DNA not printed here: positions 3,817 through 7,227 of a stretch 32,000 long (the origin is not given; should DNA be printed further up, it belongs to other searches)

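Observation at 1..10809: A complete RHS/YD cage sits at the N-terminus of a >3,600-codon archaeal ORF instead of capping a small C-terminal toxin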

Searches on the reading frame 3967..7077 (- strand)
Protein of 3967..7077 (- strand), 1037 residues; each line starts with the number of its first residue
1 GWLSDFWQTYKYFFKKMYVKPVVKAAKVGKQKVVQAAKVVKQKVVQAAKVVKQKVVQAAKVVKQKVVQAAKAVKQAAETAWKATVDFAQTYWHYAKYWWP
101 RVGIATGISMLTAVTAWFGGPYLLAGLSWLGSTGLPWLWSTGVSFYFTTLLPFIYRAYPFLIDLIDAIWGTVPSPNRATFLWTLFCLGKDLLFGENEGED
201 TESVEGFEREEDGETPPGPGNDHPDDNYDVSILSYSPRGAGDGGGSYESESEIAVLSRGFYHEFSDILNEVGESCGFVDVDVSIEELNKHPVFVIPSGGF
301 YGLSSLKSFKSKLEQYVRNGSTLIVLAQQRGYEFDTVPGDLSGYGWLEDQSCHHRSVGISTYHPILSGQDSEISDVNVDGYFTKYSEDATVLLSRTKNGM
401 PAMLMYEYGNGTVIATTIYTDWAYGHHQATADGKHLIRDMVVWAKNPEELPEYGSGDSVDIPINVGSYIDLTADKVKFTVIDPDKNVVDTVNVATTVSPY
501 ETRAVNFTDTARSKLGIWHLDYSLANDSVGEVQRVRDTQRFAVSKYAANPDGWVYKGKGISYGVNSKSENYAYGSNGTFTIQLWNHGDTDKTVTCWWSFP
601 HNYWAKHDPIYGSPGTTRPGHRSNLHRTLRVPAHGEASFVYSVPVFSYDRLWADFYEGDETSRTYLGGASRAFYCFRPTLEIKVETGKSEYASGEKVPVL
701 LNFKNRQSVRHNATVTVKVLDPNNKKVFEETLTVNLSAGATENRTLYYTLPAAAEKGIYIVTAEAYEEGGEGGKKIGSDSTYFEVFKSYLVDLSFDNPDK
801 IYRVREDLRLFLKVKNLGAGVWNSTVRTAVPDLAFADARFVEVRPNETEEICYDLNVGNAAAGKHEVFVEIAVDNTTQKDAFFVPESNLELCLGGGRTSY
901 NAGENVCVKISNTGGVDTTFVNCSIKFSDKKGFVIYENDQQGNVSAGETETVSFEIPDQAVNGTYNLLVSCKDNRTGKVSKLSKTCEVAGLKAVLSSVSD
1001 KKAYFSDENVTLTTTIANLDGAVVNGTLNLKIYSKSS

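Call 20: find_homologous_proteins(query=window:3967-7077:-, max_evalue=0.001)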
Query seq(1037 aa) (1037 aa): 21 proteins with E <= 0.001 among 8000 candidates.
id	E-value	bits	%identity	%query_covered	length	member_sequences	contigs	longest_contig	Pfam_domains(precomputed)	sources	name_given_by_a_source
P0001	4.3e-279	947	51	54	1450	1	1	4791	PF25929.1,PF02752.28,PF01835.26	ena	-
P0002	1.7e-247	842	50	80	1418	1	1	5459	PF13229.13,PF01835.26,PF05048.20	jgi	jgi:parallel beta-helix repeat protein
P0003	4.3e-243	828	43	80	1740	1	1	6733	PF07703.21,PF17517.8,PF02752.28,PF10633.16,PF01835.26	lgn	-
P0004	2.8e-239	815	42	80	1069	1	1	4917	PF07703.21,PF02752.28,PF01835.26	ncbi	ncbi:MAG: hypothetical protein QXL61_08650, partial [Archaeoglobaceae archaeon]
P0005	6.5e-194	665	36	54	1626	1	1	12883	PF01839.30,PF13517.13,PF02752.28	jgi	-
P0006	5.5e-157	542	46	56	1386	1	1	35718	PF24318.2,PF05593.20,PF25023.2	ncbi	ncbi:MAG: RHS repeat-associated core domain-containing protein, partial [Salinigranum sp.]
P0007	1.2e-154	535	47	31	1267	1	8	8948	PF01835.26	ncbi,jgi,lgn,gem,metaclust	jgi:hypothetical protein|metaclust:\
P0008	9.3e-148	512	62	38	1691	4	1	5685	PF05593.20,PF25023.2,PF20148.5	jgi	jgi:RHS repeat-associated protein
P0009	4.8e-132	460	41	30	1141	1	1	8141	PF00526.24,PF13728.13,PF00085.27,PF13899.13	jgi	jgi:thiol-disulfide isomerase/thioredoxin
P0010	2.9e-126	441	46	30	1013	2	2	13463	PF00085.27,PF13098.14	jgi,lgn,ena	-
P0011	2.7e-116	408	55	33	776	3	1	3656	PF13728.13,PF00085.27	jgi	jgi:thiol-disulfide isomerase/thioredoxin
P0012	1.9e-109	385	33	63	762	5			PF14524.13,PF07705.18,PF10633.16,PF01835.26,PF13199.13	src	-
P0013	2.0e-109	385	43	44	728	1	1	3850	PF17786.8,PF25929.1,PF07705.18,PF10633.16,PF01835.26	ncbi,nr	ncbi:MAG: hypothetical protein GXO97_04010, partial [Nitrospirae bacterium]|nr:hypothetical protein 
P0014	7.9e-100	353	34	55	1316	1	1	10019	-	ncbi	ncbi:MAG: hypothetical protein AB1414_09450, partial [bacterium]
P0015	4.3e-87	311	35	53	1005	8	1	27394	-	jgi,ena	-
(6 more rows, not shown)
